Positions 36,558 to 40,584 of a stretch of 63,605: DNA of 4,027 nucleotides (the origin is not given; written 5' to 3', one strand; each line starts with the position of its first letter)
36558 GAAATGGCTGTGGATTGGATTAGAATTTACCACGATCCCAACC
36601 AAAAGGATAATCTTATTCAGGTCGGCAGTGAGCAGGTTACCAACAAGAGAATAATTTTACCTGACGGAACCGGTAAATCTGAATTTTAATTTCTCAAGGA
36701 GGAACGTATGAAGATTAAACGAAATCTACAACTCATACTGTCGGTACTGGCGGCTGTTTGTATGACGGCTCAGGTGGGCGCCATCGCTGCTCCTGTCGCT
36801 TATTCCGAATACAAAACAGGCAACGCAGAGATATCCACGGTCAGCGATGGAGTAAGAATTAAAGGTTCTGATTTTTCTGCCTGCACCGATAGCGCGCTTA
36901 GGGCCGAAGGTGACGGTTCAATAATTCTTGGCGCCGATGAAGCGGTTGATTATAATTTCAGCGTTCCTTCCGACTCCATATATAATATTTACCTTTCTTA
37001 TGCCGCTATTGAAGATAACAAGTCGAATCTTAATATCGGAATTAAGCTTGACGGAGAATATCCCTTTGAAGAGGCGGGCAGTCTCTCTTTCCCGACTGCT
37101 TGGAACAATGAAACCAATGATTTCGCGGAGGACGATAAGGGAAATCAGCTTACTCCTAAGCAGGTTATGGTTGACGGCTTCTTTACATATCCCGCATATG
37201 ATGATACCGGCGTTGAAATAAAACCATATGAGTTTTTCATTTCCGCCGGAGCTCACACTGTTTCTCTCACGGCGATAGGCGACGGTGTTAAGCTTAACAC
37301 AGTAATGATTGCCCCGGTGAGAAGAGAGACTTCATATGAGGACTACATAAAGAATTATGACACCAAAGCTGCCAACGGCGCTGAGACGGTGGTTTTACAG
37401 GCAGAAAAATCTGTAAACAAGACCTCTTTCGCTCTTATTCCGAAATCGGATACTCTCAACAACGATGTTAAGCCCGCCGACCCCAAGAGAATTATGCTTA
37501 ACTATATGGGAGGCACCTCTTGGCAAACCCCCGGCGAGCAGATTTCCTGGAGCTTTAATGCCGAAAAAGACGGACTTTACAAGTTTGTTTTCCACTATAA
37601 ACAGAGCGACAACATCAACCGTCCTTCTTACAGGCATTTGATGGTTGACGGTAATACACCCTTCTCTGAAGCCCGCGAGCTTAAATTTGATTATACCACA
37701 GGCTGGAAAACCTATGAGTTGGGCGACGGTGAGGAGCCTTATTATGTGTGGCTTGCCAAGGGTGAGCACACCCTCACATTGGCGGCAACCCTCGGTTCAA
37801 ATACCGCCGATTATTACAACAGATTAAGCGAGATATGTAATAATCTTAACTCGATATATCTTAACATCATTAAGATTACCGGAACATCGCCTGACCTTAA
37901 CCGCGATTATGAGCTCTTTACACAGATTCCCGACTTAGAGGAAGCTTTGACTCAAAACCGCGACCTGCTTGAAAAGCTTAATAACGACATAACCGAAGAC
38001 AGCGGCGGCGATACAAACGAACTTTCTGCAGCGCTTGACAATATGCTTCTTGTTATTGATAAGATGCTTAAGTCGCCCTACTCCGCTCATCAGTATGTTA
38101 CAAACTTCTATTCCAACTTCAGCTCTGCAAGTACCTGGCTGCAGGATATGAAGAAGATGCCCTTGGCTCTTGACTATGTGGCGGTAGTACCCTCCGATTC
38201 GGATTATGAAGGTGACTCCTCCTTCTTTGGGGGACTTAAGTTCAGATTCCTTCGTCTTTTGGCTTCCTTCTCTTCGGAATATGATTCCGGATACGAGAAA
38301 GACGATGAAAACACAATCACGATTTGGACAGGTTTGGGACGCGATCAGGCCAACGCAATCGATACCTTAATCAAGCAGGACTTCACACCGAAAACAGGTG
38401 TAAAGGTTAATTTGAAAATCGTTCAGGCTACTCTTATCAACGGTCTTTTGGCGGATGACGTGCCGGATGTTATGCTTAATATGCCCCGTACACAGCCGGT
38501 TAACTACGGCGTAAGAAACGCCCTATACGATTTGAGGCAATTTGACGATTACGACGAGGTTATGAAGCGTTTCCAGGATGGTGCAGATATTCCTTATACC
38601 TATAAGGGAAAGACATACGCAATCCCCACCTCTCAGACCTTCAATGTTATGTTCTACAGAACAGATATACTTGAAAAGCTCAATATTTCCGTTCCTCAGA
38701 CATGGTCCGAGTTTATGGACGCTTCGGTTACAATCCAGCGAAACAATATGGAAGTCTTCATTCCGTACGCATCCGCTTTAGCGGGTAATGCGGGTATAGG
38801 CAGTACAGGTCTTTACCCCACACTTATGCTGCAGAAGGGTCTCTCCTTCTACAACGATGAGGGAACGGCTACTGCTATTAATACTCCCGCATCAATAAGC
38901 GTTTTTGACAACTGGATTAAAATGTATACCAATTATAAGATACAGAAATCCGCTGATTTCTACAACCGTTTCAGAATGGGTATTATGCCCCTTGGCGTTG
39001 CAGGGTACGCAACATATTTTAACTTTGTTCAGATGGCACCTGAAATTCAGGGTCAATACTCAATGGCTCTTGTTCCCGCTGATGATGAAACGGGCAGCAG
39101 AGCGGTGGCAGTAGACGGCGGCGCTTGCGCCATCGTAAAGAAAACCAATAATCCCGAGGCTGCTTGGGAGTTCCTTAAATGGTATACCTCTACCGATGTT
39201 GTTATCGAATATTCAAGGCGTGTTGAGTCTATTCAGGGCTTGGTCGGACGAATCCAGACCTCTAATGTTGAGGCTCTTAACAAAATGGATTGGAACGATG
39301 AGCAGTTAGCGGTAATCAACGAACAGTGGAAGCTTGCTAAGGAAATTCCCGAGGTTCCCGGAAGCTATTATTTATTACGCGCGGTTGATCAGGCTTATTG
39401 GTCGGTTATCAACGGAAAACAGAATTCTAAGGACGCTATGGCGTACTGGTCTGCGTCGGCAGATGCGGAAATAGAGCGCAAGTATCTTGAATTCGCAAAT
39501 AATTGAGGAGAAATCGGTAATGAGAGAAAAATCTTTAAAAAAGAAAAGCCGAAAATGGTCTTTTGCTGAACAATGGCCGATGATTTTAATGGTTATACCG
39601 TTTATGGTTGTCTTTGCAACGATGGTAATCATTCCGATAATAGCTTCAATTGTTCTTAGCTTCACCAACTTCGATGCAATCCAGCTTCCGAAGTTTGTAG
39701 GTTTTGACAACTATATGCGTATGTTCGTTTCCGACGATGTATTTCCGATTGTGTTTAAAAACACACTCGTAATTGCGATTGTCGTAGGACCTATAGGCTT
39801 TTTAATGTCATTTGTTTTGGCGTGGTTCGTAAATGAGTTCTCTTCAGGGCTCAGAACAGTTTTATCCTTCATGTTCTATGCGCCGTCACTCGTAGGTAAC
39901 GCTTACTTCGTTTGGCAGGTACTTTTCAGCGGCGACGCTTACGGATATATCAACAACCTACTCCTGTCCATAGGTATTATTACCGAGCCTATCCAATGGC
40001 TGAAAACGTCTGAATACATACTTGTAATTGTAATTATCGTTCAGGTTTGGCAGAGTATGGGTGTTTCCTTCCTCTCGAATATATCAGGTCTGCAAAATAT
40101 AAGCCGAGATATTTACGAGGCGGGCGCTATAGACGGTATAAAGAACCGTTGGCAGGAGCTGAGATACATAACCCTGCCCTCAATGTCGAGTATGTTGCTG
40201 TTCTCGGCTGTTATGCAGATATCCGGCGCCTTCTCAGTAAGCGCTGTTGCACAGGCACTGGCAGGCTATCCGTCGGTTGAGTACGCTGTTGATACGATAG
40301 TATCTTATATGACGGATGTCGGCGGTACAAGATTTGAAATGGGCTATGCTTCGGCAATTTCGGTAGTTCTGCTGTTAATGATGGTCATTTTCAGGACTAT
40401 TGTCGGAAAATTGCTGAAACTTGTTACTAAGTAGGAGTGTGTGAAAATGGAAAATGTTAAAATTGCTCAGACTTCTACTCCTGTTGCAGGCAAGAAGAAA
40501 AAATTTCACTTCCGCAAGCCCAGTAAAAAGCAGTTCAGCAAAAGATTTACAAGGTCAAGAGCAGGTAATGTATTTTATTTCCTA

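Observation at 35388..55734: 20-kb, 11-gene co-directional operon: candidate uncharacterised Gram-positive glycan capture and import system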

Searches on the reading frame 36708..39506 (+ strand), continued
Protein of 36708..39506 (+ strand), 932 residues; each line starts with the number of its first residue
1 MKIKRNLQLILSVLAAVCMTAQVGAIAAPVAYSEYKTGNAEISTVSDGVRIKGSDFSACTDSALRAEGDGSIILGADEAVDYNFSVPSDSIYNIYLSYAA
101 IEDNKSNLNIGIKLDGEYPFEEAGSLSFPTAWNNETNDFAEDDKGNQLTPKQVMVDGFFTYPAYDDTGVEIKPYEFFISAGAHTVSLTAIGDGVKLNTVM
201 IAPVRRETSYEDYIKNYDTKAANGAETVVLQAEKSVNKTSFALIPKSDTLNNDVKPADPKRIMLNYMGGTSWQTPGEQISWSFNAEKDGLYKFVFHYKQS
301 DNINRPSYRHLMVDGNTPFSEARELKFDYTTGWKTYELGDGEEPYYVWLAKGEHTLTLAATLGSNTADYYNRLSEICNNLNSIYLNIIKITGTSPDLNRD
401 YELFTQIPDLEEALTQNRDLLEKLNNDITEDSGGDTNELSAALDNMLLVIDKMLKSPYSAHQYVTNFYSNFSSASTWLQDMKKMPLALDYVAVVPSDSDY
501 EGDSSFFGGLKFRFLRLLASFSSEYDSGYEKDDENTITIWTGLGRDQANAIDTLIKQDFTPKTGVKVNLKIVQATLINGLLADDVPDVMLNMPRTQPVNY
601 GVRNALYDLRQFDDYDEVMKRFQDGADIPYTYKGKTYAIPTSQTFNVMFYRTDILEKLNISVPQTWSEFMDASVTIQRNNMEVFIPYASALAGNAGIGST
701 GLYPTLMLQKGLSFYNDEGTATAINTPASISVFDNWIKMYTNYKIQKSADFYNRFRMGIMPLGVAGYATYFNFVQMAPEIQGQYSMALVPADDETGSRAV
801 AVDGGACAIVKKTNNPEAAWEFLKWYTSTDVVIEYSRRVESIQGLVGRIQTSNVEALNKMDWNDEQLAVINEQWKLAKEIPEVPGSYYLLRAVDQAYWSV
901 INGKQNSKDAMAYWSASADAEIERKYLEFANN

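Call 63: find_encoding_contigs(protein=P0166, flank=10000, max_places=2)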
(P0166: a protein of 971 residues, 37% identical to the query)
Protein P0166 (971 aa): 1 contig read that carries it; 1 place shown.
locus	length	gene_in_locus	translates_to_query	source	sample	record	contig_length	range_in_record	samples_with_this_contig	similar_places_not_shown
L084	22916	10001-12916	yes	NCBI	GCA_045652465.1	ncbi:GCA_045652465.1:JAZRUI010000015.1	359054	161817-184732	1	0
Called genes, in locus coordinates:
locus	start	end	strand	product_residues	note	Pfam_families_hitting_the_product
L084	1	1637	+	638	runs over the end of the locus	PF02922:CBM_48, PF22019:GlgB_N, PF00128:Alpha-amylase, PF02806:Alpha-amylase_C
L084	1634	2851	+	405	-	PF00483:NTP_transferase, PF12804:NTP_transf_3 (weak), PF24894:Hexapep_GlmU, PF25084:LbH_EIF2B (weak), PF25087:GMPPB_C (weak)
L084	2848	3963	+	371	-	PF00483:NTP_transferase, PF24894:Hexapep_GlmU, PF25084:LbH_EIF2B, PF25247:LbH_GLGC (weak), PF25087:GMPPB_C (weak)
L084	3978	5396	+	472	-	PF08323:Glyco_transf_5, PF00534:Glycos_transf_1, PF13692:Glyco_trans_1_4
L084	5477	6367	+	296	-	PF02673:BacA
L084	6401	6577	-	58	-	-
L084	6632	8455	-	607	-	PF13522:GATase_6, PF13537:GATase_7, PF12481:DUF3700 (weak), PF00733:Asn_synthase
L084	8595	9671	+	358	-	PF13377:Peripla_BP_3, PF00196:GerE (weak), PF13412:HTH_24 (weak)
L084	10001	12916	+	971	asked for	PF01547:SBP_bac_1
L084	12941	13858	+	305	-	PF00528:BPD_transp_1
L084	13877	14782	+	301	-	PF00528:BPD_transp_1 (weak)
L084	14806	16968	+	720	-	PF01436:NHL (faint), PF04893:Yip1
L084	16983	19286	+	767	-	PF18952:DUF5696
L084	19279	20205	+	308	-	PF00528:BPD_transp_1 (weak)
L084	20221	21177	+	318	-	PF00528:BPD_transp_1 (weak)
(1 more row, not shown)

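Call 64: find_encoding_contigs(protein=P0188, flank=10000, max_places=2)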
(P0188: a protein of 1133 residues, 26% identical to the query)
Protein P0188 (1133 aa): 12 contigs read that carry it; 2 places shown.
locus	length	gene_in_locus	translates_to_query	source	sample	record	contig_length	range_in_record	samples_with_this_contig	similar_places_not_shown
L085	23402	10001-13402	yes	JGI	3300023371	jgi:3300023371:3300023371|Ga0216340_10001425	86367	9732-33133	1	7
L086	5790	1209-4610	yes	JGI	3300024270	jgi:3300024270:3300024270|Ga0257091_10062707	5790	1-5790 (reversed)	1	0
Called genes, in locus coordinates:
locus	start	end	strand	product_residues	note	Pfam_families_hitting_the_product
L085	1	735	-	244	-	PF19538:DUF6062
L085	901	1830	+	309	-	PF07934:OGG_N, PF00730:HhH-GPD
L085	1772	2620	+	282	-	PF00459:Inositol_P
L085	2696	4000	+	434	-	PF00595:PDZ (weak), PF17820:PDZ_6, PF19238:Radical_SAM_2, PF04055:Radical_SAM (weak), PF04459:DUF512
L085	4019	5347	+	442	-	PF00009:GTP_EFTU, PF01926:MMR_HSR1, PF02421:FeoB_N, PF04548:AIG1 (weak), PF00009:GTP_EFTU, PF01926:MMR_HSR1, PF02421:FeoB_N, PF14714:KH_dom-like, +4 more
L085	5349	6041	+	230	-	PF00702:Hydrolase, PF12710:HAD (weak), PF13419:HAD_2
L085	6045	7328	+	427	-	PF01018:GTP1_OBG, PF01926:MMR_HSR1, PF02421:FeoB_N (weak), PF09269:DUF1967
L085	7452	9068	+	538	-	PF12673:SipL (faint)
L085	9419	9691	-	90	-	-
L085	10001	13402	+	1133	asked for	PF01547:SBP_bac_1, PF13416:SBP_bac_8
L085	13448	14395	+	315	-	PF00528:BPD_transp_1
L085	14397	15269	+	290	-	-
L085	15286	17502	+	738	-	PF01436:NHL (faint), PF13432:TPR_16 (weak), PF04893:Yip1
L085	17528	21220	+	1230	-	PF18952:DUF5696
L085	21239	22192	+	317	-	PF00528:BPD_transp_1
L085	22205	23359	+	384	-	PF00528:BPD_transp_1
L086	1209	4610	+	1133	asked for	PF01547:SBP_bac_1, PF13416:SBP_bac_8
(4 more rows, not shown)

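Call 80: find_encoding_contigs(protein=P0121, flank=10000, max_places=2)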
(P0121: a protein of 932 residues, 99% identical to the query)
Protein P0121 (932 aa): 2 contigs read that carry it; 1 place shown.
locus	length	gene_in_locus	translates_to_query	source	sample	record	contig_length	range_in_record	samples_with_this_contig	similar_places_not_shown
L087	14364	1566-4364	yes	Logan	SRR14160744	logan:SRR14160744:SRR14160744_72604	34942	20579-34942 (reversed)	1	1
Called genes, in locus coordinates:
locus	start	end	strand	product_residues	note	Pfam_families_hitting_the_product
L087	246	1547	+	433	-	PF00722:Glyco_hydro_16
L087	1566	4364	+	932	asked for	PF01547:SBP_bac_1, PF13416:SBP_bac_8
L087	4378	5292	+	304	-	PF00528:BPD_transp_1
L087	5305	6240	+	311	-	PF00528:BPD_transp_1 (faint)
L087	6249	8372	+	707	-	PF01436:NHL (faint), PF13432:TPR_16 (faint), PF04893:Yip1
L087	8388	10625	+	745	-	PF18952:DUF5696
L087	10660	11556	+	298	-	-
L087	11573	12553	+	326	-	PF00528:BPD_transp_1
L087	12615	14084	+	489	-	PF01547:SBP_bac_1, PF13416:SBP_bac_8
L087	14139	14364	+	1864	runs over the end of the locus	PF09479:Flg_new (weak)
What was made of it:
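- Checked: These ATG starts equal the gene calls on a 99%-identical public contig (call 80).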

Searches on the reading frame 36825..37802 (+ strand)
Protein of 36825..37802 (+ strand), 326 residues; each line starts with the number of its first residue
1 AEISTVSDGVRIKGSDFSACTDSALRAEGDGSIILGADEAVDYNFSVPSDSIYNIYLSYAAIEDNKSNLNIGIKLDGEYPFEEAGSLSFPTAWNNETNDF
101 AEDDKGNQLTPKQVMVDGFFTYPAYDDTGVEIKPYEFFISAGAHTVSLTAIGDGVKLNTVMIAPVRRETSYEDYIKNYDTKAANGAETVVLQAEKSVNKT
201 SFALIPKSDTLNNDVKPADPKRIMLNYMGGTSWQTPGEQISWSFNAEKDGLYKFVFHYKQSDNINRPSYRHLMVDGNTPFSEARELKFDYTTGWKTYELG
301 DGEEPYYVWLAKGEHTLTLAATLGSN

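Call 53: search_solved_structures(query=A3, max_evalue=10, show_alignments=2)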
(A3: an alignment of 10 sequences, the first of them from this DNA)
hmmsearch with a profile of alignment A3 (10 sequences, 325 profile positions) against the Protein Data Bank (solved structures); distinct sequences matched with E-value up to 10: 10.
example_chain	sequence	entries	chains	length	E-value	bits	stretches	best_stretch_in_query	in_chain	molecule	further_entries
5x7g_A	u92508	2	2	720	0.00048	22.3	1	232-320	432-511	Cycloisomaltooligosaccharide glucanotransferase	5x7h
2bgo_A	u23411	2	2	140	0.16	14.1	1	17-80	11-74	ENDO-B1,4-MANNANASE 5C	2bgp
2w47_A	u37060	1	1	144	0.3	13.2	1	234-267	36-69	LIPOLYTIC ENZYME, G-D-S-L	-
2w1w_A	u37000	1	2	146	0.3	13.1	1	234-267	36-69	LIPOLYTIC ENZYME, G-D-S-L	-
7nn3_A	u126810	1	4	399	0.36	12.9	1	171-257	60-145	Beta-xylanase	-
2vzp_A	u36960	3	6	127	0.53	12.3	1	36-73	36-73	EXO-BETA-D-GLUCOSAMINIDASE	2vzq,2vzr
3zm8_A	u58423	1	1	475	0.56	12.3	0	30-65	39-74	GH26 ENDO-BETA-1,4-MANNANASE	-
7ext_N1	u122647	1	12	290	0.59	12.2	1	19-99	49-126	Phycobilisome 32.3 kDa linker polypeptide, phycocyanin-associated, rod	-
2y8k_A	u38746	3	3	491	1.1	11.2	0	231-257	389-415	CARBOHYDRATE BINDING FAMILY 6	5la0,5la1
5la2_A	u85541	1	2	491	1.1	11.2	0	231-257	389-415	Carbohydrate binding family 6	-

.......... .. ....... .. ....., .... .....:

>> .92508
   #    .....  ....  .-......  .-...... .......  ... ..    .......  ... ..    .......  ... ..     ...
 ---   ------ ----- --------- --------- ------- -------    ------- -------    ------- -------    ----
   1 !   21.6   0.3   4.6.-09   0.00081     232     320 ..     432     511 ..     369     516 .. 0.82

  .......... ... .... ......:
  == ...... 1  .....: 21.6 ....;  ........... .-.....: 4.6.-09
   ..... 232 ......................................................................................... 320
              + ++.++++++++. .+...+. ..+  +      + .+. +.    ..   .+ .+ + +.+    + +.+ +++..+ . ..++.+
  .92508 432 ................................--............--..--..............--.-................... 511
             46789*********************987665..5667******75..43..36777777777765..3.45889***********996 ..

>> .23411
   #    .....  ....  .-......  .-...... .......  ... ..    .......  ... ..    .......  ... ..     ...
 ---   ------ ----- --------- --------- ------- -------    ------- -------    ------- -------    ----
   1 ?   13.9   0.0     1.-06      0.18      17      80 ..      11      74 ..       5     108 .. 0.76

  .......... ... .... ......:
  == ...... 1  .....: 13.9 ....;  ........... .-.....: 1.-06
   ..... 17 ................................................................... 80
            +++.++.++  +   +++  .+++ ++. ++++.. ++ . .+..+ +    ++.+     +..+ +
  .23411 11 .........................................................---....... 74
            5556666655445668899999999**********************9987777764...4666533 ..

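Call 54: search_protein_families(library=pfam, alignment_id=A3, max_evalue=1)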
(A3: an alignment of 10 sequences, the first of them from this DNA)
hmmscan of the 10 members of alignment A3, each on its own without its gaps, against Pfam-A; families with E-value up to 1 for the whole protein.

A. member 1, seq(326 aa): 3 families
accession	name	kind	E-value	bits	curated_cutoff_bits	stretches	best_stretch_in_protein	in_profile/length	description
PF25275.1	Golvesin_C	-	0.00058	20.4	31.6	0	231-265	35-68/132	Golvesin C-terminal domain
PF16990.11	CBM_35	-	0.077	13.7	28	0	32-68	29-65/121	Carbohydrate binding module (family 35)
PF00801.26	PKD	-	0.41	11.1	23.5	0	294-322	34-66/80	PKD domain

B. families by the number of members that match (of 10 scanned): 11 families
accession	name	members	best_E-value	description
PF25275.1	Golvesin_C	10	5e-06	Golvesin C-terminal domain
PF16990.11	CBM_35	7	0.0008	Carbohydrate binding module (family 35)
PF17829.7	GH115_C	2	6.4e-05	Glycosyl hydrolase family 115 C-terminal domain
PF09394.16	Inhibitor_I42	2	0.063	Chagasin family peptidase inhibitor I42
PF03944.20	Endotoxin_C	2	0.07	delta endotoxin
PF00801.26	PKD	2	0.36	PKD domain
PF14347.11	DUF4399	1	0.011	Domain of unknown function (DUF4399)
PF07550.17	Shr-like_HID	1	0.013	Heme-binding protein Shr-like, Hb-interacting domain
PF18252.6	Cu_bind_CorA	1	0.055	Copper(I)-binding protein CorA-like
PF06208.17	BDV_G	1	0.061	Borna disease virus G protein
PF16871.11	DUF5077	1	0.063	Domain of unknown function (DUF5077)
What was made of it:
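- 36708..39506 (+): ORF2: 932-aa binding protein. Layout: SPase-I-type signal peptide, two CBM35-like beta-sandwiches (about 49-203 and 228-361), a helical bundle (364-482) and a CUT1 oligosaccharide SBP (486-930). The N-terminal profile hits the CBM35 of 5x7g at E = 5e-4, and Pfam Golvesin_C in 10/10 and CBM_35 in 7/10 members (calls 53, 54).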

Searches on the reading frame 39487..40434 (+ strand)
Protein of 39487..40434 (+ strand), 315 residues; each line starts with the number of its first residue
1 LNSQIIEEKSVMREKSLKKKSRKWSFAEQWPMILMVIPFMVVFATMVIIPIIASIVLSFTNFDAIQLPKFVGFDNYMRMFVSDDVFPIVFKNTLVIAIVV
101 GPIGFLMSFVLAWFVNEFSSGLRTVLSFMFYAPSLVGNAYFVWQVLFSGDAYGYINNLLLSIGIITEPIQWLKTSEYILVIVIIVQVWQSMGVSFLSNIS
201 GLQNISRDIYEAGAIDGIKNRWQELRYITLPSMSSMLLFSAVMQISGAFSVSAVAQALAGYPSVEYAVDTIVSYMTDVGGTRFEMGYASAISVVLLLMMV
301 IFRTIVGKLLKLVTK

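Call 5: search_protein_families(library=pfam, proteins=[window:39487-40434:+], max_evalue=0.01)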
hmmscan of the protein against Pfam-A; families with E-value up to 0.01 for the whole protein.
window:39487-40434:+ (315 aa): 1 family
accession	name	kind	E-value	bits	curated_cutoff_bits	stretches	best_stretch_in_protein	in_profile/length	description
PF00528.27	BPD_transp_1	-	1.2e-10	41.8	26.4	1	104-307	1-176/184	Binding-protein-dependent transport system inner membrane component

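Call 14: search_protein_families(library=ncbifam, proteins=[window:39487-40434:+], max_evalue=0.001)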
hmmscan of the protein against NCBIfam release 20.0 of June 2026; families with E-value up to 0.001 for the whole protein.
window:39487-40434:+ (315 aa): 5 families
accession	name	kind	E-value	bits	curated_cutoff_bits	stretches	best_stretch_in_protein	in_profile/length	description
NF007852.0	PRK10561.1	equivalog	7.8e-17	62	335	1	23-306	5-283/295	sn-glycerol-3-phosphate ABC transporter permease UgpA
NF040931.1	ABC_arch_GlcT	equivalog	1.7e-15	57.5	360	1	35-301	1-262/278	glucose ABC transporter permease GlcT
NF007044.0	PRK09497.1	equivalog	1.5e-12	47.6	348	1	32-304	11-269/285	spermidine/putrescine ABC transporter permease PotB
NF008232.0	PRK10999.1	equivalog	3.8e-07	29.2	392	1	71-297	265-502/520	maltose ABC transporter permease MalF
NF007963.0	PRK10683.1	equivalog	1.2e-05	24.9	489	1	20-300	27-299/317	putrescine ABC transporter permease PotH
